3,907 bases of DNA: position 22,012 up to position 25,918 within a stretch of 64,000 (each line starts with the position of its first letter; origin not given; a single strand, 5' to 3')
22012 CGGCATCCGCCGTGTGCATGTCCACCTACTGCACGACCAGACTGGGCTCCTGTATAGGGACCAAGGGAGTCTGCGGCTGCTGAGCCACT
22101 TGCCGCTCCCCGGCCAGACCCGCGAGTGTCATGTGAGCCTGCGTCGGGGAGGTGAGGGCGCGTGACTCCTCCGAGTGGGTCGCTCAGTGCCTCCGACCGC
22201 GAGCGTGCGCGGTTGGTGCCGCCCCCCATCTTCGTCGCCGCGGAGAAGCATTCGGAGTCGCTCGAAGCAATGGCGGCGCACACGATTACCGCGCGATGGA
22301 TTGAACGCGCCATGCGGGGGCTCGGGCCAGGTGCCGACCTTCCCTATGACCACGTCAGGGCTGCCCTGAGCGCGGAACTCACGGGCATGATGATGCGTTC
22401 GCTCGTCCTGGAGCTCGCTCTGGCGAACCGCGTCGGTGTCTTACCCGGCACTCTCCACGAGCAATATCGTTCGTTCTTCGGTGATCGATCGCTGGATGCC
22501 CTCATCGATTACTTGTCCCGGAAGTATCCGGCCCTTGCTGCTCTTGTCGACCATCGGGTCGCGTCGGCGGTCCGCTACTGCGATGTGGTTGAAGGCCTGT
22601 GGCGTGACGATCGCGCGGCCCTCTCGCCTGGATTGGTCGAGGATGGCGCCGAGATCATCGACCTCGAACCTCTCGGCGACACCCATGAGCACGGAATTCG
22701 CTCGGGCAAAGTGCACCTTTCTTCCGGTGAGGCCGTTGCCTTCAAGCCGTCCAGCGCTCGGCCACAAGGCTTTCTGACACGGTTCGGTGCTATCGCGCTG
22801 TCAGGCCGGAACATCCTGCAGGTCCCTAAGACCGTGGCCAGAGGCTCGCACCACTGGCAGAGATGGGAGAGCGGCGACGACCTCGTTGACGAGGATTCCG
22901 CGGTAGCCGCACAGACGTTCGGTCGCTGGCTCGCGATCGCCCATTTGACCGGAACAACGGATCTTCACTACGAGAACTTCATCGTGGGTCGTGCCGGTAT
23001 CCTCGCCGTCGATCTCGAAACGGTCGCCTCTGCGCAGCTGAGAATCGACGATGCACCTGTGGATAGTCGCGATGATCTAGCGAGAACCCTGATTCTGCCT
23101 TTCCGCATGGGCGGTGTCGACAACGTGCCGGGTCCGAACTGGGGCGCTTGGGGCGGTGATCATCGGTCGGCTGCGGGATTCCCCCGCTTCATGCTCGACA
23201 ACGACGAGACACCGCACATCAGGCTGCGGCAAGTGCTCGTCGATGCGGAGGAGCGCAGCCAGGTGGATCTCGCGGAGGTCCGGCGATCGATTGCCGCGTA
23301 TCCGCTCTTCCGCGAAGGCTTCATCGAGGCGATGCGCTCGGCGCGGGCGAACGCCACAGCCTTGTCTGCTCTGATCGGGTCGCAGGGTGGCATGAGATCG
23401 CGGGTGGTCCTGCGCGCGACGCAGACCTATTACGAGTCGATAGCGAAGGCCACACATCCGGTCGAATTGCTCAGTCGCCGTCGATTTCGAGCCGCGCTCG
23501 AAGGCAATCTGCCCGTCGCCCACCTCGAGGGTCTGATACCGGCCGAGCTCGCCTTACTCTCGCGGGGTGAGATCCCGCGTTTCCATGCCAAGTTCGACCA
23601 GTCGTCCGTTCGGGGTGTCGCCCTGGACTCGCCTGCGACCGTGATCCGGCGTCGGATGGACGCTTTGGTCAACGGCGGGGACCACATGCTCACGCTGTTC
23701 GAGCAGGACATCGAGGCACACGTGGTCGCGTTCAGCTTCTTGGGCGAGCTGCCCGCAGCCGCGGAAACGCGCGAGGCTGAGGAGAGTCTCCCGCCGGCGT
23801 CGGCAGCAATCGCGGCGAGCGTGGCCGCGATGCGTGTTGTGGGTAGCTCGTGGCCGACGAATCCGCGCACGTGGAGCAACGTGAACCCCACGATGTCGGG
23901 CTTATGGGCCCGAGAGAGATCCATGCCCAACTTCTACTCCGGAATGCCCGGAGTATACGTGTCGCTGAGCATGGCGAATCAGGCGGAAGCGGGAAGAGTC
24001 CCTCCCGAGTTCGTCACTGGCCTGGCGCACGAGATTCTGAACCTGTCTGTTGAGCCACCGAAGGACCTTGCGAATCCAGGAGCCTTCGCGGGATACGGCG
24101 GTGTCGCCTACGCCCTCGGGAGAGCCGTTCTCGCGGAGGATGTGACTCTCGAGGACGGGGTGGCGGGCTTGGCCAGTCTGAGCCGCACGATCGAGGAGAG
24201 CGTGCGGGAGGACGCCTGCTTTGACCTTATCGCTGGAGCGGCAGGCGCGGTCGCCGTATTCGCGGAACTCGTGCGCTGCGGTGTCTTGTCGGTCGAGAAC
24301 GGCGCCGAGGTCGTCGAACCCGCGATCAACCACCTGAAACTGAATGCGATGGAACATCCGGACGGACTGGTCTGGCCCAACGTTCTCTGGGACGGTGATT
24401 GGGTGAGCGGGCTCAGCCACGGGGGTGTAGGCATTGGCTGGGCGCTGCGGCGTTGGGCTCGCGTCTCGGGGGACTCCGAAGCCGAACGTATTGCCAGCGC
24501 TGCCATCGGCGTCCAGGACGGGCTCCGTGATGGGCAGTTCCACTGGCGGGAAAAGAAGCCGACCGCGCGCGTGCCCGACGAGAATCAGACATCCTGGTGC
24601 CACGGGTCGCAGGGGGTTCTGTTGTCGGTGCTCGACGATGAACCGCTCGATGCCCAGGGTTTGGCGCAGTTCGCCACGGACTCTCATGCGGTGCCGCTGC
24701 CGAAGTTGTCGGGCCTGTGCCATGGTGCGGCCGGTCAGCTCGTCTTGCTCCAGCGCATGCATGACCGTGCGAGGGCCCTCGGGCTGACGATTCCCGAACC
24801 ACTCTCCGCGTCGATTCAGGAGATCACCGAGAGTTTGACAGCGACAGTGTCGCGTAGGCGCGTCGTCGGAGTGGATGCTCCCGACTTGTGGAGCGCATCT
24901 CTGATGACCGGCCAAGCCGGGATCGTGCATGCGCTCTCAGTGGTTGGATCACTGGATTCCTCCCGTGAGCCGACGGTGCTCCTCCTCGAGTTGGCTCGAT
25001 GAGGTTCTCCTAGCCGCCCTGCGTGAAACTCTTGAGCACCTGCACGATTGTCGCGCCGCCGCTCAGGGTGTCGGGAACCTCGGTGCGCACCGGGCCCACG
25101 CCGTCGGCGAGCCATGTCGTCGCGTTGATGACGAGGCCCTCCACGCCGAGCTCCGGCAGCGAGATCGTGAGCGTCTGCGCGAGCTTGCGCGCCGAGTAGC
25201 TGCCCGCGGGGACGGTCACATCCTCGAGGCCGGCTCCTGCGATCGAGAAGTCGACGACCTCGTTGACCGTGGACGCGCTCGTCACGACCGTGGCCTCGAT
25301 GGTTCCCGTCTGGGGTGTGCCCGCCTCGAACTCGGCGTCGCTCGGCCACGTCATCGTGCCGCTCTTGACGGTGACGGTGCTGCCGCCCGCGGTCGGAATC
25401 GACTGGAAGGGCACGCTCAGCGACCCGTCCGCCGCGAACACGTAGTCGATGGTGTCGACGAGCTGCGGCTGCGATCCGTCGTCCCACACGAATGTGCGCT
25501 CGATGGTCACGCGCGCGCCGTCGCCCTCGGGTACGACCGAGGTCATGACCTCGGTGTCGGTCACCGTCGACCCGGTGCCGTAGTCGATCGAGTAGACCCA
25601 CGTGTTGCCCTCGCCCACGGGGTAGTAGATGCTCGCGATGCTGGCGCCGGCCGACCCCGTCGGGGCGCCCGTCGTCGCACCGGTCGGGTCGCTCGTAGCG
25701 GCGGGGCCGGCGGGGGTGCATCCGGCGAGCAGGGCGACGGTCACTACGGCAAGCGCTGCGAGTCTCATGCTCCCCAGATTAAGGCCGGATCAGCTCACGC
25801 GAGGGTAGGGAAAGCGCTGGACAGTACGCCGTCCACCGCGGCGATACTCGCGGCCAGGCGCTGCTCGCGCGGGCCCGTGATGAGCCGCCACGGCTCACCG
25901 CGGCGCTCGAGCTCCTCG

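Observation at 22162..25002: Intact LanM in a minimal two-gene cluster with no exporter, protease, immunity or regulator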

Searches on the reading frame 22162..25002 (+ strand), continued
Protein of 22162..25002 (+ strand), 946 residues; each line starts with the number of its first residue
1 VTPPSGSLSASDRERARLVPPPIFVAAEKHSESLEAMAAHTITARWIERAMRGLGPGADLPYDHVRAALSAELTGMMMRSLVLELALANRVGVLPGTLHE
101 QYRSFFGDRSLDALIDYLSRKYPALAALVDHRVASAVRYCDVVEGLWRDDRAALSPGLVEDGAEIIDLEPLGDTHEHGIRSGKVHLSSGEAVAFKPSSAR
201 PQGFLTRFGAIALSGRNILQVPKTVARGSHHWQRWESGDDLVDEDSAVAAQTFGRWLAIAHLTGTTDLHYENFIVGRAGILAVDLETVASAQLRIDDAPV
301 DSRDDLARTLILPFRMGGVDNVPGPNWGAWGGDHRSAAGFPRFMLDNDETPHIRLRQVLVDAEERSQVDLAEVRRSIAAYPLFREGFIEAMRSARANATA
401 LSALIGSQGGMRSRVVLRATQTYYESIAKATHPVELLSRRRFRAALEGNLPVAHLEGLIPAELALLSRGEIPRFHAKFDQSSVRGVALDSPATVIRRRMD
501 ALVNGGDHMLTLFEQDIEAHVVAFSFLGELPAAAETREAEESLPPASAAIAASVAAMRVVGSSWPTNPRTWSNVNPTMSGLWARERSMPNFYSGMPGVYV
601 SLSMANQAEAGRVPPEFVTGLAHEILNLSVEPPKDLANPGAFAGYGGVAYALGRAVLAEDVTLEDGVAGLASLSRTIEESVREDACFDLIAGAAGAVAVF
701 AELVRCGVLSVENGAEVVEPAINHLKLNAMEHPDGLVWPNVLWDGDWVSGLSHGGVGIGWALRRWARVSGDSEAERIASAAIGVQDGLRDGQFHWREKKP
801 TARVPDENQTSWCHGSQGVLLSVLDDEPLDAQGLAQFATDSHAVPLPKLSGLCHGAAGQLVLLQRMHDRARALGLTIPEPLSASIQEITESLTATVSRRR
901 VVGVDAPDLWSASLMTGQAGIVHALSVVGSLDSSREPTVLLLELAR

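Call 61: find_encoding_contigs(protein=P0165, flank=10000, max_places=2)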
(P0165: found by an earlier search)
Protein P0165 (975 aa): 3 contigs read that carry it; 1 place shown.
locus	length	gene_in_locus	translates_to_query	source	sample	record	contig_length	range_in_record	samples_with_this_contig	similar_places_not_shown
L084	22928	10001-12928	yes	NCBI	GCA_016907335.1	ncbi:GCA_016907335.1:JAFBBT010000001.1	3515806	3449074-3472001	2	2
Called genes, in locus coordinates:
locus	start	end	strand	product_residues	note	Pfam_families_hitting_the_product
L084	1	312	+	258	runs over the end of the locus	PF00561:Abhydrolase_1 (faint), PF00975:Thioesterase (weak), PF12146:Hydrolase_4 (weak), PF12697:Abhydrolase_6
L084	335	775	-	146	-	PF00293:NUDIX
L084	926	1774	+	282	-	PF00106:adh_short, PF08659:KR (weak), PF13561:adh_short_C2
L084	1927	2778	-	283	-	-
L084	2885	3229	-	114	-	-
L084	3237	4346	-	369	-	PF01264:Chorismate_synt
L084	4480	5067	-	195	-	-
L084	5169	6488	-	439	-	PF00135:COesterase, PF20434:BD-FAE, PF07859:Abhydrolase_3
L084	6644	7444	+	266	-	PF01261:AP_endonuc_2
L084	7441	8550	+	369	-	PF01408:GFO_IDH_MocA, PF03447:NAD_binding_3 (weak), PF22725:GFO_IDH_MocA_C3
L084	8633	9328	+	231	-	-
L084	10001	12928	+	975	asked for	PF13575:DUF4135, PF05147:LANC_like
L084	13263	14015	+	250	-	PF20408:Abhydrolase_11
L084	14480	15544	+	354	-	PF00296:Bac_luciferase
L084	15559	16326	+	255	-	PF02668:TauD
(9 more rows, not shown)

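Call 62: find_encoding_contigs(protein=P0019, flank=10000, max_places=2)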
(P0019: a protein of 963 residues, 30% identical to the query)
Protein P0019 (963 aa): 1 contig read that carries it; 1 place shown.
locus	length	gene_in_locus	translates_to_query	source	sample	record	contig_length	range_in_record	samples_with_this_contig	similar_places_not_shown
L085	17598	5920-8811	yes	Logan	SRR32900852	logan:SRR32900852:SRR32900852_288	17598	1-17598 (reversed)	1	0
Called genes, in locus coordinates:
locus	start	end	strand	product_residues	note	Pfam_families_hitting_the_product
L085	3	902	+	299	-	?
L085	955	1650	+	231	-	PF08279:HTH_11, PF19187:HTH_PafC (weak), PF13280:WYL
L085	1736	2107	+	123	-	PF00903:Glyoxalase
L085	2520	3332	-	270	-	PF13401:AAA_22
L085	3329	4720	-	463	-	PF13384:HTH_23, PF13518:HTH_28 (weak), PF13551:HTH_29 (weak), PF13565:HTH_32 (weak), PF00665:rve, PF09299:Mu-transpos_C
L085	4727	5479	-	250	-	PF00239:Resolvase, PF13551:HTH_29 (faint), PF13565:HTH_32 (faint), PF02796:HTH_7, PF13384:HTH_23 (weak), PF13936:HTH_38 (weak)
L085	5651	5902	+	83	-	-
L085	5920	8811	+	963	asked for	PF13575:DUF4135, PF05147:LANC_like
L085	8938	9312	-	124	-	-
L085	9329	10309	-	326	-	PF03572:Peptidase_S41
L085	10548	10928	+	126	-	-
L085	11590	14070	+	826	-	PF10783:DUF2599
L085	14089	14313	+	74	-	-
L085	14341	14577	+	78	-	-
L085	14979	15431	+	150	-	-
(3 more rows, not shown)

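Call 63: find_encoding_contigs(protein=P0164, flank=10000, max_places=2)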
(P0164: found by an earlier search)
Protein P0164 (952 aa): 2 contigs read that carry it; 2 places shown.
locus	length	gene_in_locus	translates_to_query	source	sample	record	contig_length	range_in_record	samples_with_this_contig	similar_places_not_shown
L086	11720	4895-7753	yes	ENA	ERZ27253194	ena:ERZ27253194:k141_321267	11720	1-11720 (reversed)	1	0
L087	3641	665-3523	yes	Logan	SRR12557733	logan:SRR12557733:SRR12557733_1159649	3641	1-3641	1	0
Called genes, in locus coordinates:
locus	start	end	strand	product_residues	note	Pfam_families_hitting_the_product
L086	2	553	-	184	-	?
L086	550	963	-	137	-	-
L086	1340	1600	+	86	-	-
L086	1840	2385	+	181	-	PF13302:Acetyltransf_3, PF00583:Acetyltransf_1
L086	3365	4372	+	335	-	PF03572:Peptidase_S41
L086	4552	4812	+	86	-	-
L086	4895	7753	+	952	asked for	PF13575:DUF4135, PF05147:LANC_like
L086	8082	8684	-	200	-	PF00239:Resolvase, PF02796:HTH_7 (weak)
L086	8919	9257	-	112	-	-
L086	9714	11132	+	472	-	PF16289:PIN_12 (weak), PF18476:PIN_8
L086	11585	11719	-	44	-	?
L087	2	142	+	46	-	?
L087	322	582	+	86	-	-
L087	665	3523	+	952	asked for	PF13575:DUF4135, PF05147:LANC_like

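Call 64: find_encoding_contigs(protein=P0166, flank=10000, max_places=3)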
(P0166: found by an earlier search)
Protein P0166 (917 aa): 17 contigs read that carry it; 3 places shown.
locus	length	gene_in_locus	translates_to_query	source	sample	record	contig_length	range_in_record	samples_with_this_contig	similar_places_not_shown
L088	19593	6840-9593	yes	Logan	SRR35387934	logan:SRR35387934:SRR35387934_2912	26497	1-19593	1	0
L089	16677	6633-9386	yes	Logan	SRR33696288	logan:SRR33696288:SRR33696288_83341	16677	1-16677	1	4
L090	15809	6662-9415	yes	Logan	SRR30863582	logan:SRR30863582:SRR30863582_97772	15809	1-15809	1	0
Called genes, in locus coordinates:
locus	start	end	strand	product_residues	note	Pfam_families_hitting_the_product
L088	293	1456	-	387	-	PF26003:Integrase_N_phage (faint), PF14657:Arm-DNA-bind_4 (weak), PF14659:Phage_int_SAM_3, PF22022:Phage_int_M (weak), PF00589:Phage_integrase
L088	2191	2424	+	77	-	-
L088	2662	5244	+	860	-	PF13575:DUF4135, PF05147:LANC_like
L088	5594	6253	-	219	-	-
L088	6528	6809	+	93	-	-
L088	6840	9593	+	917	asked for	PF13575:DUF4135, PF05147:LANC_like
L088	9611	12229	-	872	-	PF02687:FtsX (weak)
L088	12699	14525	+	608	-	PF00664:ABC_membrane, PF00005:ABC_tran, PF02463:SMC_N (faint)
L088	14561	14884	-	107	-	PF12840:HTH_20, PF12802:MarR_2 (weak), PF13412:HTH_24 (weak)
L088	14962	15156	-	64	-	-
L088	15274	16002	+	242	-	-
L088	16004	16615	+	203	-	PF01551:Peptidase_M23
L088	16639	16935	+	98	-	-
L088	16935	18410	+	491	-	-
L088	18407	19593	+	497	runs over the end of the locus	-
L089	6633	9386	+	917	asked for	PF13575:DUF4135, PF05147:LANC_like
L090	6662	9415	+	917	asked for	PF13575:DUF4135, PF05147:LANC_like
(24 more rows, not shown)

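Call 71: find_encoding_contigs(protein=P0021, flank=10000, max_places=2)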
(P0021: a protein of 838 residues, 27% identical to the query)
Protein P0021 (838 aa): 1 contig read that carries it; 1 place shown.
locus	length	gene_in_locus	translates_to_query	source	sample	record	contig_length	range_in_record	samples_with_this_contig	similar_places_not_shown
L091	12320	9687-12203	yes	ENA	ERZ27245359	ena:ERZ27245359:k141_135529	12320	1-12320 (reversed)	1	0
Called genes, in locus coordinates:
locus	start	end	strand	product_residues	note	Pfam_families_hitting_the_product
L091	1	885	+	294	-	?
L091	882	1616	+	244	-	PF00005:ABC_tran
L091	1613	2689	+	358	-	-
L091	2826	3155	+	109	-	-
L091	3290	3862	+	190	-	-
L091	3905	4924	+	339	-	PF01471:PG_binding_1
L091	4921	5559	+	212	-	PF00005:ABC_tran, PF13304:AAA_21 (faint)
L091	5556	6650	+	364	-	PF02687:FtsX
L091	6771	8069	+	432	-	PF01266:DAO (faint), PF07992:Pyr_redox_2, PF13450:NAD_binding_8 (weak), PF13738:Pyr_redox_3, PF00743:FMO-like, PF13434:Lys_Orn_oxgnase (weak)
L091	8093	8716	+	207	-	PF00293:NUDIX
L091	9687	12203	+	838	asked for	PF13575:DUF4135, PF05147:LANC_like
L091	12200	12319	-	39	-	?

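Call 72: find_encoding_contigs(protein=P0022, flank=10000, max_places=2)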
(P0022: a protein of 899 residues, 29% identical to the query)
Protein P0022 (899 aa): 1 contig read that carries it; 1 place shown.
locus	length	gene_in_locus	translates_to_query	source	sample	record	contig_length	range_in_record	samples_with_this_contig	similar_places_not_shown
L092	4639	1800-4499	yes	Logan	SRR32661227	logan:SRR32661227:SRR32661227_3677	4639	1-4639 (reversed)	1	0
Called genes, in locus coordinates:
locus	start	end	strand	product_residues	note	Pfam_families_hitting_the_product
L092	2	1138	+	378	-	?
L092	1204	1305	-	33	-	-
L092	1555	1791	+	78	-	-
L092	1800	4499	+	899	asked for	PF13575:DUF4135, PF05147:LANC_like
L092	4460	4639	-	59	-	?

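Call 79: search_dna_similar(query=window:22162-25002:+, collection=plasmids, mode=protein, max_evalue=1e-10, max_rows=25)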
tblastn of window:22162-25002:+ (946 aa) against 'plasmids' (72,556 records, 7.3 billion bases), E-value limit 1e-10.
Records with a match: 16; places in all: 16; records where one place covers at least 80% of the query: 0.
Best place of each record, by identity: <60% 16.
By first word of the organism name: Staphylococcus 13; Bacillus 2; Streptomyces 1.
By predicted mobility (MOB-suite, as given by PLSDB): mobilizable 8; non-mobilizable 7; conjugative 1.
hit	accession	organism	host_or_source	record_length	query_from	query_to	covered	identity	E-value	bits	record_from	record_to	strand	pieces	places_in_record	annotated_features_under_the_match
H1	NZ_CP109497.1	Streptomyces sp. NBC_01431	-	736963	79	483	43%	24.6%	6e-11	75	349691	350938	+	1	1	type 2 lanthipeptide synthetase LanM family protein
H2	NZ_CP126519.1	Bacillus toyonensis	bacterial isolate,warm, humid forested ...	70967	18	438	45%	21.1%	3e-15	89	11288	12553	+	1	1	type 2 lanthipeptide synthetase LanM family protein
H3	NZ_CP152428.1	Bacillus paramycoides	mixed culture,soil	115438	18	438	45%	20.8%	1e-14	87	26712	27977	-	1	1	type 2 lanthipeptide synthetase LanM family protein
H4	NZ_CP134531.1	Staphylococcus aureus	Homo sapiens,blood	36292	102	504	43%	21.5%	5e-11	75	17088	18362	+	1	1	lanM: type 2 lanthipeptide synthetase LanM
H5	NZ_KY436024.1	Staphylococcus aureus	-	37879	102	504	43%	21.5%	5e-11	75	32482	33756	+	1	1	lanM: type 2 lanthipeptide synthetase LanM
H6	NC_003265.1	Staphylococcus aureus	-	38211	102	504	43%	21.5%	5e-11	75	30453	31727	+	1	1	lanM: type 2 lanthipeptide synthetase LanM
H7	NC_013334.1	Staphylococcus aureus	-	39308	102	504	43%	21.5%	5e-11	75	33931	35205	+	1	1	lanM: type 2 lanthipeptide synthetase LanM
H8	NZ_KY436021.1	Staphylococcus aureus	-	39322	102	504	43%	21.5%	5e-11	75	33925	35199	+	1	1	lanM: type 2 lanthipeptide synthetase LanM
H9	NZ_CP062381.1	Staphylococcus aureus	Homo sapiens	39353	102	504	43%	21.5%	5e-11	75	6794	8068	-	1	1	lanM: type 2 lanthipeptide synthetase LanM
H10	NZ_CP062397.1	Staphylococcus aureus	Homo sapiens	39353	102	504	43%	21.5%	5e-11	75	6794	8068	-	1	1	lanM: type 2 lanthipeptide synthetase LanM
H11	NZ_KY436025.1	Staphylococcus aureus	-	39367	102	504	43%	21.5%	5e-11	75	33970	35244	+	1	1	lanM: type 2 lanthipeptide synthetase LanM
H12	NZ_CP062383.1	Staphylococcus aureus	Homo sapiens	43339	102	504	43%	21.5%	5e-11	75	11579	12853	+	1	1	lanM: type 2 lanthipeptide synthetase LanM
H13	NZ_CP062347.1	Staphylococcus aureus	Homo sapiens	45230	102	504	43%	21.5%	5e-11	75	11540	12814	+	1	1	lanM: type 2 lanthipeptide synthetase LanM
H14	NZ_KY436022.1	Staphylococcus aureus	-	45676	102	504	43%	21.5%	5e-11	75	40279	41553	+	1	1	lanM: type 2 lanthipeptide synthetase LanM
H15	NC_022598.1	Staphylococcus aureus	-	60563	102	504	43%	21.5%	5e-11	75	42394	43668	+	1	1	lanM: type 2 lanthipeptide synthetase LanM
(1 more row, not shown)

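Call 84: search_protein_families(library=padloc, proteins=[window:22162-25002:+], max_evalue=0.01)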
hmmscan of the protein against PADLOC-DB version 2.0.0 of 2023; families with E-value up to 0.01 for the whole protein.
window:22162-25002:+ (946 aa): 0 families

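Call 93: find_encoding_contigs(protein=P0026, flank=10000, max_places=2)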
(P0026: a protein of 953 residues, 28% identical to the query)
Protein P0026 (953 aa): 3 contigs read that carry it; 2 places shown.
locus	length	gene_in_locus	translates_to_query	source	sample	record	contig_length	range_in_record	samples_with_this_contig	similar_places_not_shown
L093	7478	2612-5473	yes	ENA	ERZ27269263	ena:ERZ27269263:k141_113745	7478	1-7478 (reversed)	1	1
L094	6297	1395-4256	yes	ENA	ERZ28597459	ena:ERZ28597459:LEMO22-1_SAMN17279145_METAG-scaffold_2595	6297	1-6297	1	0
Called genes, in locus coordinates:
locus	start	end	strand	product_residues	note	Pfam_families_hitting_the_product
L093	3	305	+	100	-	?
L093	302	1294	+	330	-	PF00005:ABC_tran, PF13304:AAA_21 (faint)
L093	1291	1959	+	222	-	PF00005:ABC_tran, PF13304:AAA_21 (faint)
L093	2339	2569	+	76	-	-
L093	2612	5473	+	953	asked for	PF13575:DUF4135, PF05147:LANC_like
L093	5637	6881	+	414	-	PF00872:Transposase_mut, PF10551:MULE (faint)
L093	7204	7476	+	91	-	?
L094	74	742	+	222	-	PF00005:ABC_tran, PF13304:AAA_21 (faint)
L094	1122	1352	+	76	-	-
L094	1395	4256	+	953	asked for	PF13575:DUF4135, PF05147:LANC_like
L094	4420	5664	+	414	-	PF00872:Transposase_mut, PF10551:MULE (faint)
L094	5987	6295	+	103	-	?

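Call 94: find_encoding_contigs(protein=P0024, flank=10000, max_places=2)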
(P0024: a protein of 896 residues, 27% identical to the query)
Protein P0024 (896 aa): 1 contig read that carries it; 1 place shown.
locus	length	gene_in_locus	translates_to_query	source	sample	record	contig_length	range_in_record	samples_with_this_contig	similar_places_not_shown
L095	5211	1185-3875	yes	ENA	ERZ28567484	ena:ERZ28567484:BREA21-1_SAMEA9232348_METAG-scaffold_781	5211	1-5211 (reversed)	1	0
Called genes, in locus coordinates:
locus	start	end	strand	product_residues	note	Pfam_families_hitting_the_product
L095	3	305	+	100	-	?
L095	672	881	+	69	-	-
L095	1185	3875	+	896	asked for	PF13575:DUF4135, PF05147:LANC_like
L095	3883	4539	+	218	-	PF00005:ABC_tran, PF02463:SMC_N (faint), PF13304:AAA_21 (faint)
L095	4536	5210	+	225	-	?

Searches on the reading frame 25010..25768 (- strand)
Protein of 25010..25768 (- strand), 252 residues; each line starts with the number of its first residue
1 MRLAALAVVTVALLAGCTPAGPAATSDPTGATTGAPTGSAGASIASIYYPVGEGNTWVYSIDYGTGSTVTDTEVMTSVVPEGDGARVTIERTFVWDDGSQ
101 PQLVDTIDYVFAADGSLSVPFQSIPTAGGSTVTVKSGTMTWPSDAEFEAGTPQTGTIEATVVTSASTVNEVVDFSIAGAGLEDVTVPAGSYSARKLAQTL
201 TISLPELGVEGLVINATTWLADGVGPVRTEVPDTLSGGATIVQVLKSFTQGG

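Call 7: search_protein_families(library=pfam, proteins=[window:25010-25768:-], max_evalue=0.01)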
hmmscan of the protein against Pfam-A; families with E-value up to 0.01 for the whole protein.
window:25010-25768:- (252 aa): 2 families
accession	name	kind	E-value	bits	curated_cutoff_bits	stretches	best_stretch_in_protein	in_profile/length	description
PF21347.3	DUF3108_like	-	4.1e-08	33.8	27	1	112-230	66-185/199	DUF3108-like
PF24381.1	DUF7537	-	0.0091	16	31.7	1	2-40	1-41/258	Family of unknown function (DUF7537)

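Call 11: search_protein_families(library=ncbifam, proteins=[window:25010-25768:-], max_evalue=0.01)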
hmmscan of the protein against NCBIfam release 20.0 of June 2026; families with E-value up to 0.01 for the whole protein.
window:25010-25768:- (252 aa): 0 families

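Call 84: search_protein_families(library=padloc, proteins=[window:25010-25768:-], max_evalue=0.01)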
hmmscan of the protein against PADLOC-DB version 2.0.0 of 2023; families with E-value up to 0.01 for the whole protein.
window:25010-25768:- (252 aa): 0 families
